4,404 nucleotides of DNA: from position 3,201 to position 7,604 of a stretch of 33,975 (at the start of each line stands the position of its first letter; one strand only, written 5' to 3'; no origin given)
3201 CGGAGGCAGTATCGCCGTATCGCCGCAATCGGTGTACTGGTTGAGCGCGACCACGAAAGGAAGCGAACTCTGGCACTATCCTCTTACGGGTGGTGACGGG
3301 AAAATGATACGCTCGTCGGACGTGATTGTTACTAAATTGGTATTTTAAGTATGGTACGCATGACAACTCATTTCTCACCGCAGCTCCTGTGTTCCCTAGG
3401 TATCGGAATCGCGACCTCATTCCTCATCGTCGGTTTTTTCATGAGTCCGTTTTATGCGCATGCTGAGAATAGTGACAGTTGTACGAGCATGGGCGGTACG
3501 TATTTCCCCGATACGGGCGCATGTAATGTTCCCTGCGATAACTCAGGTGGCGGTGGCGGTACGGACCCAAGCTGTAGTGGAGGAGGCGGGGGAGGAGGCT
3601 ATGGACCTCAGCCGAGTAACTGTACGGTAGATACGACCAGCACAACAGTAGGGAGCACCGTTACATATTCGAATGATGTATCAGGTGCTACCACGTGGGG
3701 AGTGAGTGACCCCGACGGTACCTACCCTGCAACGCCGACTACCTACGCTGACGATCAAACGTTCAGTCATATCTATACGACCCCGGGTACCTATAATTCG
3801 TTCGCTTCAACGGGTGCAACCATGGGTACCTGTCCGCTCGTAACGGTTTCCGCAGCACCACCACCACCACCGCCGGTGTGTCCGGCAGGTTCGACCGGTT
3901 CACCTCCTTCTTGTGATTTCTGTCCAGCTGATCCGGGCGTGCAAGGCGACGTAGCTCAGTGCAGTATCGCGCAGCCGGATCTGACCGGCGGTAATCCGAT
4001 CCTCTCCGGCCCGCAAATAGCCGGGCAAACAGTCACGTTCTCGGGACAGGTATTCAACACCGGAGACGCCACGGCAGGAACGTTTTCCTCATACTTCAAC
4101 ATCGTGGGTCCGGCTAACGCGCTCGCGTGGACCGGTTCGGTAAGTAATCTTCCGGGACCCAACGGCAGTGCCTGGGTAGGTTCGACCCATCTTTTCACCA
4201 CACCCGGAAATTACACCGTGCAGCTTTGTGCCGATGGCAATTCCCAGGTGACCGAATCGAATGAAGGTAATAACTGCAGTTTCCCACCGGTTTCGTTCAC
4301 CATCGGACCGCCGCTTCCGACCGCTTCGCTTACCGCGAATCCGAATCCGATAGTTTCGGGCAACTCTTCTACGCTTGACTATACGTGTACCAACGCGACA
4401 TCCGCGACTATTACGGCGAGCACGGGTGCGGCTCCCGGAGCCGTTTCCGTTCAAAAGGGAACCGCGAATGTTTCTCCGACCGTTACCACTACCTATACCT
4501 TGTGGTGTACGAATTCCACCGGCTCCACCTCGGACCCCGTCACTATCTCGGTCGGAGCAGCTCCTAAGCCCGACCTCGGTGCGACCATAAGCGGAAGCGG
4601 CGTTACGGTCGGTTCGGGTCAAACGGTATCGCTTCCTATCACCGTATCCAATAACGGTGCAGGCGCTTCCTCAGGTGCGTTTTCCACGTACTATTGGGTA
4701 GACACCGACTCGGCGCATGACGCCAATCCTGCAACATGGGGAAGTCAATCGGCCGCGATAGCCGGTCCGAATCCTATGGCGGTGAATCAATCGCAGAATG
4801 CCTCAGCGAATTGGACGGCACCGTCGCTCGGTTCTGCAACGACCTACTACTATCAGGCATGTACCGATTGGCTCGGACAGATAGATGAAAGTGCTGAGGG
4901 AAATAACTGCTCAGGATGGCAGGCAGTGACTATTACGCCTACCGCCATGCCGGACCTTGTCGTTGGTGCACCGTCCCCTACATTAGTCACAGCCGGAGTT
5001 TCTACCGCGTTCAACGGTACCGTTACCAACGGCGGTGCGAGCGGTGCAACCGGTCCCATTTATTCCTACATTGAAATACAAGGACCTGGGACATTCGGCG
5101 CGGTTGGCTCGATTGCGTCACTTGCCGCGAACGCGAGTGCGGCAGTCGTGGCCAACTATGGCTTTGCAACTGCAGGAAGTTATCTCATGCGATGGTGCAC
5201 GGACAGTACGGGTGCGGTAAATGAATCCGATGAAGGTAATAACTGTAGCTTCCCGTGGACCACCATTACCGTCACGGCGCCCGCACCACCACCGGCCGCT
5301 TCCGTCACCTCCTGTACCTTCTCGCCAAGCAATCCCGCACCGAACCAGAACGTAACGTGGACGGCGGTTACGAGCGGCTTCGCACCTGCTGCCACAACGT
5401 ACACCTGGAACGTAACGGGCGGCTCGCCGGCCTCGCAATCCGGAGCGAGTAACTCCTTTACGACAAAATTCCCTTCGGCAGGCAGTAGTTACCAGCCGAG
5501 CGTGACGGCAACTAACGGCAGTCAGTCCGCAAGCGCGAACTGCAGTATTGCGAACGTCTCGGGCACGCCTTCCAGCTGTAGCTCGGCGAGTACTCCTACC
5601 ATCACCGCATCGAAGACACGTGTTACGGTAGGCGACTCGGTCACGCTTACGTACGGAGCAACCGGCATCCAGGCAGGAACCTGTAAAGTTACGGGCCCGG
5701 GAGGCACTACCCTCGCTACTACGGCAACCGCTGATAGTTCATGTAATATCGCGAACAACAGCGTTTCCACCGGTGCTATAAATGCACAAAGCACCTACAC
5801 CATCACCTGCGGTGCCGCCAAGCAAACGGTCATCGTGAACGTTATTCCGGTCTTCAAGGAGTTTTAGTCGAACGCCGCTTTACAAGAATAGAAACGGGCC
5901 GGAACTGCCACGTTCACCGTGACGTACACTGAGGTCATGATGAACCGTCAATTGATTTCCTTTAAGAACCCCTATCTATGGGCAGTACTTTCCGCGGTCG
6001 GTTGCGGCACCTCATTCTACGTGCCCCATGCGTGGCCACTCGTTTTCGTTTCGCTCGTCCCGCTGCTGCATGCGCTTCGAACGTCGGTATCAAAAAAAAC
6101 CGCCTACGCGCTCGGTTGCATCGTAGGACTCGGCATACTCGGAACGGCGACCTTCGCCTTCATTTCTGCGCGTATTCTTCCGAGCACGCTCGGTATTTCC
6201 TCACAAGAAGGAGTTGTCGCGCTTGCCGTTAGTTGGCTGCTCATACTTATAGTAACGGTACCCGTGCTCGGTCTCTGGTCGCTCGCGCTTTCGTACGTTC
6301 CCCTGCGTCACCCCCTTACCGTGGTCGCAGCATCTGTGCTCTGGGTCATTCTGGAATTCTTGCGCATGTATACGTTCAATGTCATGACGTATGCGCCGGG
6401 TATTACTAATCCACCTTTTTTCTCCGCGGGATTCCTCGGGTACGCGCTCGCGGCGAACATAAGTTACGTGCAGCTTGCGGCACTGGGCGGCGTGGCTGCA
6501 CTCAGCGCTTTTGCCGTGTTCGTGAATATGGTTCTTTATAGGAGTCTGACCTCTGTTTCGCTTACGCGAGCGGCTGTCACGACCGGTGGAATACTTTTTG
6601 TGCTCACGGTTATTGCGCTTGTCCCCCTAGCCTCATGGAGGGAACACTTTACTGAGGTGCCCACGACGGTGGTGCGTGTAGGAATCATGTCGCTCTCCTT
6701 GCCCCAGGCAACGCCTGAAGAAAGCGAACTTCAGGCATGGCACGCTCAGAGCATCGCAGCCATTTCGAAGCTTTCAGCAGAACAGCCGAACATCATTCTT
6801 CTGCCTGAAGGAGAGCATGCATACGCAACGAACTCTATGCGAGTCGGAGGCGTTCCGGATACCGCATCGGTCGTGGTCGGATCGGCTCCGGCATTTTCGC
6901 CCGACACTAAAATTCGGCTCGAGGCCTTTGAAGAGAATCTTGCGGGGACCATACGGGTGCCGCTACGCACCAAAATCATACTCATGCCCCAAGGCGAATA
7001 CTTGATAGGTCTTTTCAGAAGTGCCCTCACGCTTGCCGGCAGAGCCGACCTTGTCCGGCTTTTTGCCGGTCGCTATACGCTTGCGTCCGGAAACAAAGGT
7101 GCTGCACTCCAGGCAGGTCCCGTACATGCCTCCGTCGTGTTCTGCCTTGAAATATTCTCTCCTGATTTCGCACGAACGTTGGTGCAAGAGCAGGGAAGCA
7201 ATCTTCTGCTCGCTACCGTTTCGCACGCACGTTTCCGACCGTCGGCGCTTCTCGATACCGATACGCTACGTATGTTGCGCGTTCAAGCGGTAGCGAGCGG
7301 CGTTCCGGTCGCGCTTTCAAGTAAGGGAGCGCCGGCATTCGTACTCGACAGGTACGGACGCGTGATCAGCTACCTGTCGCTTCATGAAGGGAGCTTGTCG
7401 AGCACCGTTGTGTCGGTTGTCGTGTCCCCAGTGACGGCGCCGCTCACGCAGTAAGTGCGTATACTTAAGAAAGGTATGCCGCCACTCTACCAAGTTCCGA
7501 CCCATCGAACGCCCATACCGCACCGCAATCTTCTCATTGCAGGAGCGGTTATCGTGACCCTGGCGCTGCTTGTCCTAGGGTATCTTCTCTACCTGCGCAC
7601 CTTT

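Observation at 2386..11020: Duplicated, translationally coupled 'TM-anchored PD40 protein + giant PKD/CARDB/Ig secreted protein' cassette bracketing an Lnt-like gene: candidate undescribed cell-surface system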

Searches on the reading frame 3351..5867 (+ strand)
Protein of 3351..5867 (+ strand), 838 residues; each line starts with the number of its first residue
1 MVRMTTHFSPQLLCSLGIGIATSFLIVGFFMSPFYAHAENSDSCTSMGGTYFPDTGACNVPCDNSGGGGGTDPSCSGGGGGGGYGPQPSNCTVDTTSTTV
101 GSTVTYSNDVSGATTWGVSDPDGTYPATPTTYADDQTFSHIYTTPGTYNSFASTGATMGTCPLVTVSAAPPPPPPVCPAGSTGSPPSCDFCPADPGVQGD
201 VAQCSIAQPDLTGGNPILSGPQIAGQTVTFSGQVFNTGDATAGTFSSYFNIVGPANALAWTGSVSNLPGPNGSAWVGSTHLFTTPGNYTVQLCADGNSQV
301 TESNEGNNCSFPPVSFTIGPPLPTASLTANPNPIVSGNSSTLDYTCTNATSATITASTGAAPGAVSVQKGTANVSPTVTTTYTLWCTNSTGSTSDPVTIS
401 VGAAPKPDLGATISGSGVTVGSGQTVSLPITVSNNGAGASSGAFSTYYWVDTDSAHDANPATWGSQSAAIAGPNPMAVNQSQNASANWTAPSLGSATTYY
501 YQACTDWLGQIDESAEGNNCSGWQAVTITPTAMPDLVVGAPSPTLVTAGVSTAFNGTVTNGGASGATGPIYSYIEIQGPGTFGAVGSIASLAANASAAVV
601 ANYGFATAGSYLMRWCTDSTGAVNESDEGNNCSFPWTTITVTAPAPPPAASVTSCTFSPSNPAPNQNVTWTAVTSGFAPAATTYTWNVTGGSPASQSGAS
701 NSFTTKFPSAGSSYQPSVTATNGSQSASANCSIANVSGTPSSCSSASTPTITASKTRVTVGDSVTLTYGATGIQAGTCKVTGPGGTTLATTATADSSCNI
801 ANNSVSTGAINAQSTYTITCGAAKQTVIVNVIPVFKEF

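Call 3: search_protein_families(library=pfam, proteins=[window:3351-5867:+], max_evalue=1)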
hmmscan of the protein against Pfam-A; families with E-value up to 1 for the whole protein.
window:3351-5867:+ (838 aa): 3 families
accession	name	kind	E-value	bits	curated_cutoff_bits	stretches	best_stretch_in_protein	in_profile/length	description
PF07705.17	CARDB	-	1e-29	103.1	22.7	3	407-520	2-98/101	CARDB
PF00801.26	PKD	-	8.1e-06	26.2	23.5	2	658-733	5-78/80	PKD domain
PF18911.6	PKD_4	-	0.0035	17.8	27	1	279-303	53-77/85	PKD domain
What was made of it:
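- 3351..5867 (+): large1: signal peptide, Cys loop, PKD-like module, CARDB, Ig, CARDB, CARDB, PKD, then the C-terminal domain. Pfam CARDB ×3 at 1e-29 and PKD at 8e-06 (call 3).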

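Call 4: search_protein_families(library=ncbifam, proteins=[window:3351-5867:+], max_evalue=1)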
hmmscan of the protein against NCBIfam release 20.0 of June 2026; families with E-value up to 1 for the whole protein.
window:3351-5867:+ (838 aa): 0 families

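Call 93: search_solved_structures(query=window:3351-5867:+, max_evalue=0.01)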
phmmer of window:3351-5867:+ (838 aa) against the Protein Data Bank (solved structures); distinct sequences matched with E-value up to 0.01: 1.
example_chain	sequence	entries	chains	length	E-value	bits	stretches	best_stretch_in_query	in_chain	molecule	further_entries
7rno_C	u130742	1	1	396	0.0093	17.5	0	675-739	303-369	TAP binding protein-like variant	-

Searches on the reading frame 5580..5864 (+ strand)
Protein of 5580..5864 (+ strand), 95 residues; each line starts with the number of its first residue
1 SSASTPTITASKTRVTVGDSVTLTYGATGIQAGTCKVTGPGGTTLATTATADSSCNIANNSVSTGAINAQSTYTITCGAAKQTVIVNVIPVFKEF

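Call 65: find_homologous_proteins(query=A8, max_evalue=0.001)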
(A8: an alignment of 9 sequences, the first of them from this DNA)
Query A8 (9 sequences) (95 aa, profile of the alignment): 7 proteins with E <= 0.001 among 2182 candidates.
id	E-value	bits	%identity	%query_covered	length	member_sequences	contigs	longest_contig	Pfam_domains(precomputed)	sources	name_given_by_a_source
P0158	7.1e-22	95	36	94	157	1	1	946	-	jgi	jgi:hypothetical protein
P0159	7.9e-22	95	56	94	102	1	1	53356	-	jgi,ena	-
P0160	1.7e-12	65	33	93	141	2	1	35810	-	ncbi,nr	ncbi:MAG: hypothetical protein NT108_02660 [Candidatus Kaiserbacteria bacterium]|nr:hypothetical pro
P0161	6.4e-12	63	29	93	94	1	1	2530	-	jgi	jgi:hypothetical protein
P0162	9.1e-5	41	32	52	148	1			-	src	-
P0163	2.7e-4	39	32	89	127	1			-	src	-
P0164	3.1e-4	39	27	83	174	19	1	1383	-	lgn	-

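Call 69: find_encoding_contigs(protein=P0159, flank=10000, max_places=2)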
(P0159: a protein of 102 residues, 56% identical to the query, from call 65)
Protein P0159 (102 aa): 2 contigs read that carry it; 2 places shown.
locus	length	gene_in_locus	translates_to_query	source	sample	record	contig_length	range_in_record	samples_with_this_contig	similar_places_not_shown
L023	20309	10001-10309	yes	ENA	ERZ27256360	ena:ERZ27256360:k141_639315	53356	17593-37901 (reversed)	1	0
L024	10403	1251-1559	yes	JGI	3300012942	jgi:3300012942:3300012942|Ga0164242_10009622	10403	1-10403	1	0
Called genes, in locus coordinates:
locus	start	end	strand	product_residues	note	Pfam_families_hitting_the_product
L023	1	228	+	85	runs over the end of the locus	-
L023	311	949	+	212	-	PF01386:Ribosomal_L25p, PF14693:Ribosomal_TL5_C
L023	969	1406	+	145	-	PF07963:N_methyl (weak)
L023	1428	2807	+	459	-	PF13406:SLT_2 (faint)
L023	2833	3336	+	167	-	PF01864:CarS-like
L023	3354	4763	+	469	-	-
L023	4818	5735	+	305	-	-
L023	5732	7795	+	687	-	PF18911:PKD_4 (faint), PF07705:CARDB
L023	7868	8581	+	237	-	-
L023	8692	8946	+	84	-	PF01197:Ribosomal_L31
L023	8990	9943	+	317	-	PF03462:PCRF, PF00472:RF-1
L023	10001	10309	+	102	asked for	-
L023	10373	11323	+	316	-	-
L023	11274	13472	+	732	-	PF07705:CARDB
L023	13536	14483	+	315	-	-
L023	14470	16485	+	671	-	PF07705:CARDB (weak)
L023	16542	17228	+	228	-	PF00318:Ribosomal_S2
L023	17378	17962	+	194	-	PF25025:EF-Ts_N, PF00889:EF_TS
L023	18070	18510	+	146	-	-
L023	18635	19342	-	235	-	-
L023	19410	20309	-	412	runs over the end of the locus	PF13506:Glyco_transf_21, PF00535:Glycos_transf_2, PF10111:Glyco_tranf_2_2, PF13641:Glyco_tranf_2_3, PF13632:Glyco_trans_2_3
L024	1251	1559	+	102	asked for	-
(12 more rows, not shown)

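Call 70: find_encoding_contigs(protein=P0160, flank=10000, max_places=2)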
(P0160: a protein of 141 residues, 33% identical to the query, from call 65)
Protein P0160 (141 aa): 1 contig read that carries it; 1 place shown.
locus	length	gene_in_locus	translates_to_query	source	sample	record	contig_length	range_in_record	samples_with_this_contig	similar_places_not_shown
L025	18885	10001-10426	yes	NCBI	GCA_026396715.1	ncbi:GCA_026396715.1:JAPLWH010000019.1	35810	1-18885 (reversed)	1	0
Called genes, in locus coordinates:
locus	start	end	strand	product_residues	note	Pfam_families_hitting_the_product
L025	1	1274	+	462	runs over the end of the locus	PF23649:FKBP15 (weak), PF24161:CCDC39 (weak)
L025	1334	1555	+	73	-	-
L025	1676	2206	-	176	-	-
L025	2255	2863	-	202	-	-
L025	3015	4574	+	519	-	PF00221:Lyase_aromatic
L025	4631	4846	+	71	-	-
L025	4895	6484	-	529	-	PF20154:LNT_N, PF00795:CN_hydrolase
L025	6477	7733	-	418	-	-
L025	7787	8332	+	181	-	PF04191:PEMT, PF04140:ICMT (weak)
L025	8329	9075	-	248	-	-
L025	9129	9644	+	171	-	-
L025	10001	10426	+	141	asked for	-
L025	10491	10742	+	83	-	PF01197:Ribosomal_L31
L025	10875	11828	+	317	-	PF03462:PCRF, PF00472:RF-1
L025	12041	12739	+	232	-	PF00318:Ribosomal_S2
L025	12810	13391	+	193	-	PF00889:EF_TS, PF25025:EF-Ts_N (weak)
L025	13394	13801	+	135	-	-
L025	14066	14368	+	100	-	PF01844:HNH (weak), PF13392:HNH_3 (weak)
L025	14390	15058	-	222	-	-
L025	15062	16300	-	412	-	PF13506:Glyco_transf_21, PF03142:Chitin_synth_2 (faint), PF00535:Glycos_transf_2, PF10111:Glyco_tranf_2_2, PF13641:Glyco_tranf_2_3, PF01644:Chitin_synth_1 (faint), PF13632:Glyco_trans_2_3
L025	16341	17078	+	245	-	PF01409:tRNA-synt_2d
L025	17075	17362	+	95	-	PF01541:GIY-YIG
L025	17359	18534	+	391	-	PF03484:B5, PF17759:tRNA_synthFbeta (faint), PF03147:FDX-ACB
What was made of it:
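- Closest known: Apolipoprotein N-acyltransferase Lnt. Different: A Kaiserbacteria relative carries a more canonical Lnt elsewhere (call 70).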

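Call 73: search_protein_families(library=pfam, proteins=[L023:3354-4763:+, L023:7868-8581:+, L023:4818-5735:+, L023:10373-11323:+, L023:13536-14483:+, L025:9479-10423:+], max_evalue=0.1)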
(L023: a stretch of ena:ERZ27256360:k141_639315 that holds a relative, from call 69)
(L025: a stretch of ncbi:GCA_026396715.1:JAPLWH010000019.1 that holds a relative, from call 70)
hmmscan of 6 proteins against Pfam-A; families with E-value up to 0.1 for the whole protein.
L023:3354-4763:+ (469 aa): 0 families

L023:7868-8581:+ (237 aa): 1 family
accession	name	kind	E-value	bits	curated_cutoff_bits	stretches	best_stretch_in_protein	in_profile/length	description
PF18911.6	PKD_4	-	0.00035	21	27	1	176-223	29-76/85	PKD domain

L023:4818-5735:+ (305 aa): 1 family
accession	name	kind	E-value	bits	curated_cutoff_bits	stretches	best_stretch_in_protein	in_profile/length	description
PF25174.1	Beta-prop_THOC3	-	0.049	13.1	305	0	76-270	57-231/272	THOC3 beta-propeller domain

L023:10373-11323:+ (316 aa): 0 families

L023:13536-14483:+ (315 aa): 0 families

L025:9479-10423:+ (315 aa): 0 families

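Call 89: search_protein_families(library=ncbifam, proteins=[window:5580-5864:+], max_evalue=10)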
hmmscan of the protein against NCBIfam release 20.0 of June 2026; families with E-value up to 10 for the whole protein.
seq(95 aa): 1 family
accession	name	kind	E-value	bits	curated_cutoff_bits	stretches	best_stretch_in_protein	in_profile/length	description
NF010936.0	PRK14356.1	equivalog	0.013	14.4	666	1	10-68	259-313/456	bifunctional UDP-N-acetylglucosamine diphosphorylase/glucosamine-1-phosphate N-acetyltransferase GlmU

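Call 92: search_solved_structures(query=A8, max_evalue=10)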
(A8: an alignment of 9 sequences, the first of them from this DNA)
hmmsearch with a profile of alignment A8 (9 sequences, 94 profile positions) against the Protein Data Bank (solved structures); distinct sequences matched with E-value up to 10: 3.
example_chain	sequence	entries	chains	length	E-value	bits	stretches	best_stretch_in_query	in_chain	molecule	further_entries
6n4v_Af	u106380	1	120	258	0.5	14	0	15-89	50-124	Coat protein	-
6kcz_A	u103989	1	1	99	0.99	13.1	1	28-67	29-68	Ubiquitin carboxyl-terminal hydrolase 20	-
8xx0_A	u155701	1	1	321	9.2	10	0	17-54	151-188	SPE7 immunoglobulin E F(ab')2 heavy chain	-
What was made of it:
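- Tried and rejected: Neither the CTD nor large1 has a sequence relative in the PDB (calls 92, 93).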

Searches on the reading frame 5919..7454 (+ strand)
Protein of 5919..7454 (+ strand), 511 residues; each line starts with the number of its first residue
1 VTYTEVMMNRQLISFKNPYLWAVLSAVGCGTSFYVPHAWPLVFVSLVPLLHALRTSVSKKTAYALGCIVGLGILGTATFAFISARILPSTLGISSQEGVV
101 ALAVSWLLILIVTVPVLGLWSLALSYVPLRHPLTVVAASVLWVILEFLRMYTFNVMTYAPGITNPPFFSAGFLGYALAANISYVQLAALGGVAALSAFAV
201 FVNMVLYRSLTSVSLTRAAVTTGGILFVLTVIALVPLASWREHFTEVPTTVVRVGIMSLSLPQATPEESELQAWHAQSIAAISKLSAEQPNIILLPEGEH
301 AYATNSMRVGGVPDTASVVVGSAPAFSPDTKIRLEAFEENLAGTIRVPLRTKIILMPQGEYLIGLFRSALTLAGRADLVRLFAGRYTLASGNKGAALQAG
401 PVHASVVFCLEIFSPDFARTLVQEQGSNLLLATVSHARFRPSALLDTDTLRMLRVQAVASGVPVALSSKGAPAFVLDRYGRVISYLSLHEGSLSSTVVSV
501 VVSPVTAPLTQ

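Call 3: search_protein_families(library=pfam, proteins=[window:5919-7454:+], max_evalue=1)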
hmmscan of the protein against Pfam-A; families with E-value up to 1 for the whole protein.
window:5919-7454:+ (511 aa): 1 family
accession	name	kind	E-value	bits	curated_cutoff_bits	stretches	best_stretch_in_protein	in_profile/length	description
PF20154.4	LNT_N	-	1.6e-10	41.8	27.1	1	26-204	2-158/159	Apolipoprotein N-acyltransferase N-terminal domain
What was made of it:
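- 5919..7454 (+): Divergent Lnt-family membrane acyltransferase-like protein (LNT_N domain plus a nitrilase-like domain). Conserved blocks are LPEG, K..QGEY and FCxE. LNT_N at 1.6e-10 (call 3).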

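Call 4: search_protein_families(library=ncbifam, proteins=[window:5919-7454:+], max_evalue=1)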
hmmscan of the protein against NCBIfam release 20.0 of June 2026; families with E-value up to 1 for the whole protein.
window:5919-7454:+ (511 aa): 1 family
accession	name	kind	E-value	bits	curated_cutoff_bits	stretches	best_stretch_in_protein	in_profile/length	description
TIGR00546.1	lnt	equivalog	5.1e-20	72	132.9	1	99-481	26-394/395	apolipoprotein N-acyltransferase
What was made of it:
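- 5919..7454 (+): TIGR00546 at 72 bits, below the 132.9 cut-off (call 4).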

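Call 35: search_solved_structures(query=window:5919-7454:+, max_evalue=0.01, show_alignments=1)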
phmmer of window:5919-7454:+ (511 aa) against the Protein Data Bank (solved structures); distinct sequences matched with E-value up to 0.01: 0.

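Call 36: search_solved_structures(query=A3, max_evalue=10, show_alignments=2)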
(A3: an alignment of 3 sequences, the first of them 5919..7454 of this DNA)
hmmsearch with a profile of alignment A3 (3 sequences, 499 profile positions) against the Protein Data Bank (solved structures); distinct sequences matched with E-value up to 10: 2.
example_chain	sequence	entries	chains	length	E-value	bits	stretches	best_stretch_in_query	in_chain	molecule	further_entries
5n6m_A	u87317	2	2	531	0.00016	23.6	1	400-492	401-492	Apolipoprotein N-acyltransferase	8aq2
7p2y_d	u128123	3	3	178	0.033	16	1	264-343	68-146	ATP synthase subunit delta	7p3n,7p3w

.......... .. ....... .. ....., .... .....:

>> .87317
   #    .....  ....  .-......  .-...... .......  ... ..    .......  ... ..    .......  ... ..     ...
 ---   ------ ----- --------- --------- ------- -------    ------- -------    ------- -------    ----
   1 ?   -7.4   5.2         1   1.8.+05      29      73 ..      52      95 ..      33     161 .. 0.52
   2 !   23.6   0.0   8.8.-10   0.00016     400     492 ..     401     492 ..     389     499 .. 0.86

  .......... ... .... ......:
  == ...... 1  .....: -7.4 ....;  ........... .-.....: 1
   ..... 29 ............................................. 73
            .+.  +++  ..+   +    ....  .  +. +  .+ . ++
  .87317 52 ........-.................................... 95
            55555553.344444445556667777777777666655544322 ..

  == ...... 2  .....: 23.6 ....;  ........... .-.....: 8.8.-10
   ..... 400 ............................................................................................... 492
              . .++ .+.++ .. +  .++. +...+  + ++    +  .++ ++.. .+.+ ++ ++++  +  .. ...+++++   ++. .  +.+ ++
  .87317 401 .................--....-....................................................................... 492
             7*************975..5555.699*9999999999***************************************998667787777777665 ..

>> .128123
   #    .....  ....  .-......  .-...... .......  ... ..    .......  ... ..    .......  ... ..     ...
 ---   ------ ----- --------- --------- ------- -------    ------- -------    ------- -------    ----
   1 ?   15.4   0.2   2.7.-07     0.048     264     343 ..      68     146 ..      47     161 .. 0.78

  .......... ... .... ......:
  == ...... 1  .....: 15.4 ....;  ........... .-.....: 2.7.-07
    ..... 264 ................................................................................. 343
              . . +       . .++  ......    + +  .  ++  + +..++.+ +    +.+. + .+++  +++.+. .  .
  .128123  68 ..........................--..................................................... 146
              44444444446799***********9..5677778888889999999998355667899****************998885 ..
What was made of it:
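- On Apolipoprotein N-acyltransferase Lnt (TIGR00546 equivalog): The FCxE block aligns to the ICYE of 5n6m (call 36).
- Closest known: Apolipoprotein N-acyltransferase Lnt. Same: The Cys block aligns to P. aeruginosa Lnt (call 36).
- The Cys block aligns to the catalytic-Cys region of P. aeruginosa Lnt (call 36).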

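Call 37: find_related_loci(query=A3, collection=genome_contigs, flank=10000)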
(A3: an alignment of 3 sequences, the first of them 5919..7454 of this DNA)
Query A3 (511 aa) in genome_contigs; peptide patterns used: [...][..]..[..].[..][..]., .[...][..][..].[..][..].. (x = any residue, [..] = any of these).
27 stretches matched a pattern; 1 encode a relative of the query (tblastn E <= 1e-3); 1 distinct loci.
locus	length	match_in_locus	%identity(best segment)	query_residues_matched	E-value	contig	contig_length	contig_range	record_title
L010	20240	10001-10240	26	129-220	1e-5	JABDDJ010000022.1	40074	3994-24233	MAG: Chlamydiae bacterium isolate BWMinHeated_Nextera4_MAG4 3300020864.a:Ga0207072_1041, whole genome shotgun sequence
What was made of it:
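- Tried and rejected: The genome_contigs scan with the Lnt-like alignment gave only an unrelated Chlamydiae Lnt (L010; call 37).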
